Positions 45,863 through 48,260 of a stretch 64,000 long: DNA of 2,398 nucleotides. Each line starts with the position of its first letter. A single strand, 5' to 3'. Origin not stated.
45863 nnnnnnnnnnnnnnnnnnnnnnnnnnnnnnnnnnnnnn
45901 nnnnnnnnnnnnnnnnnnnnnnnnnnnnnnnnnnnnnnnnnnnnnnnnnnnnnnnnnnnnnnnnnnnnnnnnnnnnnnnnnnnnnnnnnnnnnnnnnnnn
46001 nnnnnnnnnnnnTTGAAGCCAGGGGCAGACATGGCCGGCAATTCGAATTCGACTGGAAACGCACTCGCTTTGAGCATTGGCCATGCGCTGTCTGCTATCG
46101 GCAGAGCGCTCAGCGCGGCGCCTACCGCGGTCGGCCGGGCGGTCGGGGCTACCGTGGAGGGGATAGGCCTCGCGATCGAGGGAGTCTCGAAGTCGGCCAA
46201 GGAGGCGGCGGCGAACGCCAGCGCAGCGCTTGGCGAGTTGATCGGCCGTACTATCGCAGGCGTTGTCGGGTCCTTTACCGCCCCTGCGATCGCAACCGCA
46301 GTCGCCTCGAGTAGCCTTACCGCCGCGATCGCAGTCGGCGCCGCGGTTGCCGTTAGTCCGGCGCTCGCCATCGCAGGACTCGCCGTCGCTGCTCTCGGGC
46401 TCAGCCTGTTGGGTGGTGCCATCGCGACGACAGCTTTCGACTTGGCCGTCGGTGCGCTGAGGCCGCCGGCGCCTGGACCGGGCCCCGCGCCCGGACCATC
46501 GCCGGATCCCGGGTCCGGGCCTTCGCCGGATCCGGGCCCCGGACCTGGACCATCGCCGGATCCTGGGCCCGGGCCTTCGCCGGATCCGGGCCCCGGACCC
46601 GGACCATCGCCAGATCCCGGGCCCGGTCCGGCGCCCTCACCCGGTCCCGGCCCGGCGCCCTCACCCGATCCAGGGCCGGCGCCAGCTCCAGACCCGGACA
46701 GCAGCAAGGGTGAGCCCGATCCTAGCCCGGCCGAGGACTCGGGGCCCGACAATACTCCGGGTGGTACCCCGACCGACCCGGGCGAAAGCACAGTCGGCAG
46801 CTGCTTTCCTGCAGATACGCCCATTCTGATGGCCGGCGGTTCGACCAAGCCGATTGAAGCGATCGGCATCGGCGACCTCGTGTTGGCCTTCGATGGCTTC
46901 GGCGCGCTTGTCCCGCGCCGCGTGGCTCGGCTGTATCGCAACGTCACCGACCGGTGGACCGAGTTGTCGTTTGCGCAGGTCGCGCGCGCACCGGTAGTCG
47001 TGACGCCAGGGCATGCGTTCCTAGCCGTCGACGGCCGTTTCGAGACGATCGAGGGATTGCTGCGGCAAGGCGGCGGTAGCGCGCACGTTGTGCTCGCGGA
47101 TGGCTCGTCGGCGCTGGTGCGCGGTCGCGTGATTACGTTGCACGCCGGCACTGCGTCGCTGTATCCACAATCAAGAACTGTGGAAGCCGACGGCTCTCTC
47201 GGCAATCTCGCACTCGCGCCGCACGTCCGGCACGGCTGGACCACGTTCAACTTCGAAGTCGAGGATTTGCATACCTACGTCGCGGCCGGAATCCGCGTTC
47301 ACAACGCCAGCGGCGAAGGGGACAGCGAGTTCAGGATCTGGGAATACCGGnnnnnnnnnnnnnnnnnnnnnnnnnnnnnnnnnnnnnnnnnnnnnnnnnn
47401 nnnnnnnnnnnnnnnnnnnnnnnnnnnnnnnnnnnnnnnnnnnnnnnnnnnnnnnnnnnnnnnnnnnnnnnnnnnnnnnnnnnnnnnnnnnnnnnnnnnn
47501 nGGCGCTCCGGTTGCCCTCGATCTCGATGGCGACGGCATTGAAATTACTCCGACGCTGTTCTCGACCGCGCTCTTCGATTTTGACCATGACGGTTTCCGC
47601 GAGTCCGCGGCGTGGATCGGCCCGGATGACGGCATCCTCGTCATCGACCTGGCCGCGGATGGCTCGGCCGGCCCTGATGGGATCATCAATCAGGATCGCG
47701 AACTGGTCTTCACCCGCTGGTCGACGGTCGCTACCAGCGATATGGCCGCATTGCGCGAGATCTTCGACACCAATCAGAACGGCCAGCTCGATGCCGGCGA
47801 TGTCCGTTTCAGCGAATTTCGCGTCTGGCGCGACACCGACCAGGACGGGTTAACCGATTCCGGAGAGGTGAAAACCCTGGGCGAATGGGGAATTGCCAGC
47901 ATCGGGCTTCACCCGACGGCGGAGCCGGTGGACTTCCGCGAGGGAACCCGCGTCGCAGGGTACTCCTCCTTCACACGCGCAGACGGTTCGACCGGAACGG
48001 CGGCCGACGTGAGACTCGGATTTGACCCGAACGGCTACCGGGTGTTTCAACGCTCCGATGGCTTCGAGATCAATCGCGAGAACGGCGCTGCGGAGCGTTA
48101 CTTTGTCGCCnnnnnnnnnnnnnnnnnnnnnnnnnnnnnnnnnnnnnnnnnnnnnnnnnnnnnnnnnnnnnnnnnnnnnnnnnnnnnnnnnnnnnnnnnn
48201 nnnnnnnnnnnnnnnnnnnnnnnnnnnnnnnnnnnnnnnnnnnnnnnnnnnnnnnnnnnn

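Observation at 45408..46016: AT-rich membrane-protein gene immediately upstream of the Hint/RTX locus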

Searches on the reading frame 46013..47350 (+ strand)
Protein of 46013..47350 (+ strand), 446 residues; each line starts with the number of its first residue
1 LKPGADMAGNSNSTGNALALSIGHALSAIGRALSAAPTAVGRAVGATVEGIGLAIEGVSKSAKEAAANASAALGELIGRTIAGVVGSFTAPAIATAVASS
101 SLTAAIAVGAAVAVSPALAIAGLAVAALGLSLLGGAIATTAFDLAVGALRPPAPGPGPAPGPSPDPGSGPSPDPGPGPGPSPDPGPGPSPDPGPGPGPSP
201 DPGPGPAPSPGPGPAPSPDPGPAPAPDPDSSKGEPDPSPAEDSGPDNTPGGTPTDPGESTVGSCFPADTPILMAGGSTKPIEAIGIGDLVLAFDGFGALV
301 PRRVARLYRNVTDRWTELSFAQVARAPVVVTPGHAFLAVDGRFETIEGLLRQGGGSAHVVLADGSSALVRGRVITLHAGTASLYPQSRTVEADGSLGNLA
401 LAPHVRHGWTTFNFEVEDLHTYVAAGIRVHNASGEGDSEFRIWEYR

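Call 6: search_protein_families(library=pfam, proteins=[window:46013-47350:+], max_evalue=1)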
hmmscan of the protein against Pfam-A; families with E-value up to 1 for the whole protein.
window:46013-47350:+ (446 aa): 3 families
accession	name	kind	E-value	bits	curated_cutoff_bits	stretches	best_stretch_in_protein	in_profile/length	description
PF05203.21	Hom_end_hint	-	1.5e-06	28.8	32.1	1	264-312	1-45/228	Hom_end-associated Hint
PF01079.26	Hint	-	1e-05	25.7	29.7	1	260-334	9-84/213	Hint module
PF22584.1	CFAP143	-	0.53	10.4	27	1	55-240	7-184/437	Cilia- and flagella-associated protein 143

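Call 7: search_protein_families(library=ncbifam, proteins=[window:46013-47350:+], max_evalue=1)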
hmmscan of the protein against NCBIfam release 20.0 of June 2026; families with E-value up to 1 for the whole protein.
window:46013-47350:+ (446 aa): 4 families
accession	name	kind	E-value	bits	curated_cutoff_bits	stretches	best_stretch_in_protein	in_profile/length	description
NF007072.0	PRK09519.1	equivalog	0.0074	14.7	1024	1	410-434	670-694/790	intein-containing recombinase RecA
NF038136.1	rSAM_Rv_intein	exception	0.0075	15.2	700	1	264-321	76-129/574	intein-containing Rv2578c family radical SAM protein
TIGR01443.1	intein_Cterm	domain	0.0078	16.4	15.6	1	411-431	2-23/24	intein C-terminal splicing region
NF005815.0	PRK07681.1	equivalog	0.012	14.7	545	1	305-337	323-357/399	LL-diaminopimelate aminotransferase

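Call 11: list_cluster_members(proteins=[P0001, window:46013-47350:+, window:47742-50792:+, window:44973-45266:+])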
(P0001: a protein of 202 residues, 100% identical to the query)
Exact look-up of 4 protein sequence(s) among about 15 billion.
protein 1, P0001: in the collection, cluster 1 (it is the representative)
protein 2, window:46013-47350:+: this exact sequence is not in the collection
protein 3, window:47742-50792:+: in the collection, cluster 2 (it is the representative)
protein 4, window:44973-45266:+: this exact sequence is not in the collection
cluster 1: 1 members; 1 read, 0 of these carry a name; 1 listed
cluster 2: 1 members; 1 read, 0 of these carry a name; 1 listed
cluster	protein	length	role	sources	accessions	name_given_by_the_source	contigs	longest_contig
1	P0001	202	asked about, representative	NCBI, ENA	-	-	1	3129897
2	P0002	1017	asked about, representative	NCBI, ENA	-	-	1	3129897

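Call 16: find_homologous_proteins(query=window:46031-47350:+, max_evalue=0.001)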
Query window:46031-47350:+ (440 aa): 44 proteins with E <= 0.001 among 8000 candidates.
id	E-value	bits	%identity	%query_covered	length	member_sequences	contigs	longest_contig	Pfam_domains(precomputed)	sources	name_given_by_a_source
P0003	4.7e-14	70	-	-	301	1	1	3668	PF05887.17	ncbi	-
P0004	4.2e-10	57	-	-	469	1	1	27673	PF17957.8,PF03793.25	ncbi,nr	ncbi:MAG: PASTA domain-containing protein [Patulibacter sp.]|nr:PASTA domain-containing protein [Pat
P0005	1.2e-9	56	-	-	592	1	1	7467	-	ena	-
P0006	1.7e-9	55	41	9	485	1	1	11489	-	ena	-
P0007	9.3e-8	50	-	-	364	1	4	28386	PF13699.12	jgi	jgi:hypothetical protein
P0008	1.4e-7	49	-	-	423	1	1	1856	-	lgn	-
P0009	1.8e-7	49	-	-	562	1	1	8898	-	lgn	-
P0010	2.5e-7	48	78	5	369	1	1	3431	PF05887.17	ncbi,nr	ncbi:MAG: hypothetical protein JWN41_194 [Thermoleophilia bacterium]|nr:hypothetical protein [Thermo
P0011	3.5e-7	48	54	6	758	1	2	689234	PF26314.1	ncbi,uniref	ncbi:polyprenol phosphomannose-dependent alpha 1,6 mannosyltransferase MptB [Plantactinospora siamen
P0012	5.1e-7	47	-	-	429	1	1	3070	-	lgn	-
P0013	1.7e-6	46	51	9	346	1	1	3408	-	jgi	jgi:hypothetical protein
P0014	2.6e-6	45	-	-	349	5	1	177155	PF08924.18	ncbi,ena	-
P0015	2.7e-6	45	57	8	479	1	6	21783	PF17957.8,PF03793.25,PF19077.7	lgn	-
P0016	3.0e-6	45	55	5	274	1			-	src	-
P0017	5.0e-6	44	-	-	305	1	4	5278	PF05887.17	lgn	-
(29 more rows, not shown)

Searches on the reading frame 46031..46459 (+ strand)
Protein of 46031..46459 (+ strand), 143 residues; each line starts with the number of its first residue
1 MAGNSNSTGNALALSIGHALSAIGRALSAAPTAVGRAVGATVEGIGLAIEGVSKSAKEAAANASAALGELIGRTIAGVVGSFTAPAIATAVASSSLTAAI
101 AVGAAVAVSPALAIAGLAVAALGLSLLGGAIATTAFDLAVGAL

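Call 78: search_protein_families(library=pfam, proteins=[window:46031-46459:+], max_evalue=10)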
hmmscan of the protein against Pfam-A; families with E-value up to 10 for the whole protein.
window:46031-46459:+ (143 aa): 1 family
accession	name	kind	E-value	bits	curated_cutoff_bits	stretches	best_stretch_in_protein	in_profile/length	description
PF16014.10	SAP130_C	-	1.5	8.2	27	1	44-117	68-140/406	Histone deacetylase complex subunit SAP130 C-terminus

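Call 100: search_dna_similar(query=window:46031-46459:+, collection=plasmids, mode=protein, max_evalue=0.01, max_rows=20)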
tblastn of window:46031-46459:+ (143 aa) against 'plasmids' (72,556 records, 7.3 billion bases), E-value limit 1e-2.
No match.

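Call 102: predict_structure(protein=window:46031-46459:+)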
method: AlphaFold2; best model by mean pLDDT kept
length: 143 residues; sequences in the alignment: 1
mean_pLDDT: 52.3   pTM: 0.40
mean pLDDT of the five models: 52.3, 51.4, 51.0, 48.8, 47.7
residues with pLDDT >= 90: 0; 70-90: 18; 50-70: 53; < 50: 72
segments of 3 or more residues with pLDDT < 50: 56-72, 74-80, 82-115, 118-120, 135-137, 141-143
pLDDT, mean of each block of 10 residues (from residue 1): 53 70 71 61 69 53 47 44 40 39 39 48 53 50 42
secondary structure, 60 per line:
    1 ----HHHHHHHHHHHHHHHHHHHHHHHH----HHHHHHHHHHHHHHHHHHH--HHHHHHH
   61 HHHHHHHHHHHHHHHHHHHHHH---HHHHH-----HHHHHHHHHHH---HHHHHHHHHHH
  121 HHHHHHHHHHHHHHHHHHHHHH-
elements in order: H5-28 H33-51 H54-82 H86-90 H96-106 H110-142

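Call 119: search_protein_families(library=padloc, proteins=[window:46031-46459:+], max_evalue=0.1)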
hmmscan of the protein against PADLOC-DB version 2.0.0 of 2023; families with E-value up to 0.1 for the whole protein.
window:46031-46459:+ (143 aa): 0 families

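Call 120: search_protein_families(library=phrogs, proteins=[window:46031-46459:+], max_evalue=0.1)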
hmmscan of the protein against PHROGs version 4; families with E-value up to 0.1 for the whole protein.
window:46031-46459:+ (143 aa): 0 families

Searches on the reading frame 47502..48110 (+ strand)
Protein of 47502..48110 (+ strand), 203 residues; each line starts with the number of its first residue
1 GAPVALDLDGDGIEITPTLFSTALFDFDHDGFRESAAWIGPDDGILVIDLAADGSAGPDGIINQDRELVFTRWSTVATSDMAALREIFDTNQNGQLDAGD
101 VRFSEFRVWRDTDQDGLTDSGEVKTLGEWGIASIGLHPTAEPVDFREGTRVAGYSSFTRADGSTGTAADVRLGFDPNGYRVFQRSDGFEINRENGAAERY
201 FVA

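Call 101: search_dna_similar(query=window:47502-48110:+, collection=plasmids, mode=protein, max_evalue=0.00001, max_rows=25)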
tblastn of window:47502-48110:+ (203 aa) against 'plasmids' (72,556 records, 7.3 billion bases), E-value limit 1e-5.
Records with a match: 150; places in all: 176; records where one place covers at least 80% of the query: 135.
Best place of each record, by identity: <60% 150.
By first word of the organism name: Burkholderia 31; Ralstonia 24; Rhizobium 18; Azospirillum 8; Moraxella 6; Cereibacter 5; Agrobacterium 4; Sinorhizobium 4; Serratia 4; Methylobacterium 3; and 33 more.
By predicted mobility (MOB-suite, as given by PLSDB): mobilizable 60; non-mobilizable 52; conjugative 38.
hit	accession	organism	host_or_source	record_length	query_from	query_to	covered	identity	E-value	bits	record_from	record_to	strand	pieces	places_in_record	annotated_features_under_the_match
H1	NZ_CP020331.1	Martelella mediterranea DSM 17316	-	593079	1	203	100%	45.9%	2e-27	115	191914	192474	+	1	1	FG-GAP-like repeat-containing protein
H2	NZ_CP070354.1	Ensifer sp. PDNC004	cell culture,Plastic debris in ...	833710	3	181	88%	48.5%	1e-46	171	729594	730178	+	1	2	Hint domain-containing protein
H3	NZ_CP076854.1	Rhizobium sp. WYJ-E13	Curcuma wenyujin Y.H. Chen et C. ...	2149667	3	177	86%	47.0%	1e-41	155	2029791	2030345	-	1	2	none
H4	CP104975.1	Devosia sp. A8/3-2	Oxytropis tragacanthoides,cell ...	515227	2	183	90%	45.1%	3e-35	137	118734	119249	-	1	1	hypothetical protein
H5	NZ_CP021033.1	Rhizobium sp. NXC14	Phaseolus vulgaris,cell culture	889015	1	185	91%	44.3%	2e-27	115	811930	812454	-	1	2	hypothetical protein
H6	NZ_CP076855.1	Rhizobium sp. WYJ-E13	Curcuma wenyujin Y.H. Chen et C. ...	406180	3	177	86%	46.5%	9e-43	159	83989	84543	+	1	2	hypothetical protein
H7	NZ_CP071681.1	Rhizobium ruizarguesonis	lentil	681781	3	176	86%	46.6%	3e-39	149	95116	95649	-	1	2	hypothetical protein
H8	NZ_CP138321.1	Agrobacterium fabrum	Blueberry,Crown gall tissues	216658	2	177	87%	46.0%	7e-41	154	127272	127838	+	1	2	hypothetical protein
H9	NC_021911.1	Rhizobium etli bv. mimosae str. Mim1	Mimosa affinis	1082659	3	178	87%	46.0%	4e-32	129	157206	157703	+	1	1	record has no annotation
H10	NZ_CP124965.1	Agrobacterium tumefaciens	lilac,cell culture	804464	2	176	86%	46.3%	6e-42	157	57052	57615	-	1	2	Hint domain-containing protein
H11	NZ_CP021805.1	Sinorhizobium meliloti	Medicago truncatula,Single Cell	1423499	3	174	85%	46.7%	1e-37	144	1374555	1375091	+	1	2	none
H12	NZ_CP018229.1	Rhizobium leguminosarum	Vavilovia formosa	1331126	3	178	87%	45.5%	1e-35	139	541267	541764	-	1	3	record has no annotation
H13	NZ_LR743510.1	Methylobacterium bullatum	-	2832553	3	185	90%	43.7%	1e-36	142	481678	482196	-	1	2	none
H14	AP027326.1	Sphingobium sp. TomTYG46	-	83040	2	189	93%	42.3%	9e-33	130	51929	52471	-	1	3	hypothetical protein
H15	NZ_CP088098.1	Rhizobium sp. SU303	cell culture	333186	2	203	100%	39.1%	3e-24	106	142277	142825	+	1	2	hypothetical protein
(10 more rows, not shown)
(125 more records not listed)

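Call 103: get_annotated_region(hit=H2, flank=8000)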
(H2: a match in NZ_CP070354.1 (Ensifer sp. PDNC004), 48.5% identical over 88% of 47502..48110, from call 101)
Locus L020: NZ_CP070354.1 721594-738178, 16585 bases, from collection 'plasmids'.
description: Ensifer sp. PDNC004 plasmid unnamed_2, complete sequence
organism: Ensifer sp. PDNC004 (NCBI taxid 2811423)
taxonomy: Bacteria; Pseudomonadota; Alphaproteobacteria; Hyphomicrobiales; Rhizobiaceae; Ensifer; Ensifer sp. PDNC004
host: -; source: cell culture,Plastic debris in land/lake environment; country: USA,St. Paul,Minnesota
typing (MOB-suite, as given by PLSDB): non-mobilizable
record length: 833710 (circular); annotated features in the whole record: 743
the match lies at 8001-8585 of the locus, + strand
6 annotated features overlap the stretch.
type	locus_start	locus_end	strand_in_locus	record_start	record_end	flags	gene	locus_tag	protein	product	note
CDS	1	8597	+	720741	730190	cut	-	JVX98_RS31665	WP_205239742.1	Hint domain-containing protein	-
CDS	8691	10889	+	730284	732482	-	-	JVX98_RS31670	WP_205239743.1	type I secretion system permease/ATPase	GO:0030253 - protein secretion by the type I secretion system [Evidence IEA]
CDS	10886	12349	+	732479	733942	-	-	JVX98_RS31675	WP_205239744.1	HlyD family type I secretion periplasmic adaptor subunit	GO:0030253 - protein secretion by the type I secretion system [Evidence IEA]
CDS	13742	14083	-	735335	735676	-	-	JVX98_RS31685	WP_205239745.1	helix-turn-helix transcriptional regulator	-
CDS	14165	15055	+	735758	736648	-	-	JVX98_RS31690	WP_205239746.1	LysR family transcriptional regulator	GO:0006355 - regulation of DNA-templated transcription [Evidence IEA]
CDS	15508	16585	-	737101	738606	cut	-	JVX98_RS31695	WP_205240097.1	globin-coupled sensor protein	GO:0006935 - chemotaxis [Evidence IEA]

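Call 104: get_annotated_region(hit=H10, flank=8000)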
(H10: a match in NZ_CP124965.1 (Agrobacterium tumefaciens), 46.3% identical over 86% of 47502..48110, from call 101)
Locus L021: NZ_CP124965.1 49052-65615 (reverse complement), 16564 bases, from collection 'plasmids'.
description: Agrobacterium tumefaciens strain AF1/95 plasmid pAtAF1_95, complete sequence
organism: Agrobacterium tumefaciens (NCBI taxid 358)
taxonomy: Bacteria; Pseudomonadota; Alphaproteobacteria; Hyphomicrobiales; Rhizobiaceae; Agrobacterium; Agrobacterium tumefaciens
host: -; source: lilac,cell culture; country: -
typing (MOB-suite, as given by PLSDB): conjugative; relaxase MOBQ; mating-pair formation MPF_T
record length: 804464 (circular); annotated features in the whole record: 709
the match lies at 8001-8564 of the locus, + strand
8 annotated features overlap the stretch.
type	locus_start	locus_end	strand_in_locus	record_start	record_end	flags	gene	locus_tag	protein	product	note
CDS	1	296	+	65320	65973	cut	-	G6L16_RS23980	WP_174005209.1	hypothetical protein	-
CDS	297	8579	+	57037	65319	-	-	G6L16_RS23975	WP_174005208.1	Hint domain-containing protein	-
CDS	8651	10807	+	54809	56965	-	-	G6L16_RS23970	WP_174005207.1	type I secretion system permease/ATPase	GO:0030253 - protein secretion by the type I secretion system [Evidence IEA]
CDS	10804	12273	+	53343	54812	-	-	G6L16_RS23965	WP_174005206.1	HlyD family type I secretion periplasmic adaptor subunit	GO:0030253 - protein secretion by the type I secretion system [Evidence IEA]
CDS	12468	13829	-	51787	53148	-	-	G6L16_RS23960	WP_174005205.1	amidase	-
CDS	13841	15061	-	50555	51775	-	-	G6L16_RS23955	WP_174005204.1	extracellular solute-binding protein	-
CDS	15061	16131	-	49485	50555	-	-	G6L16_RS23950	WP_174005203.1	GTP-binding protein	-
CDS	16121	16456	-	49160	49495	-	-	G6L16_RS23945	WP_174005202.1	hypothetical protein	-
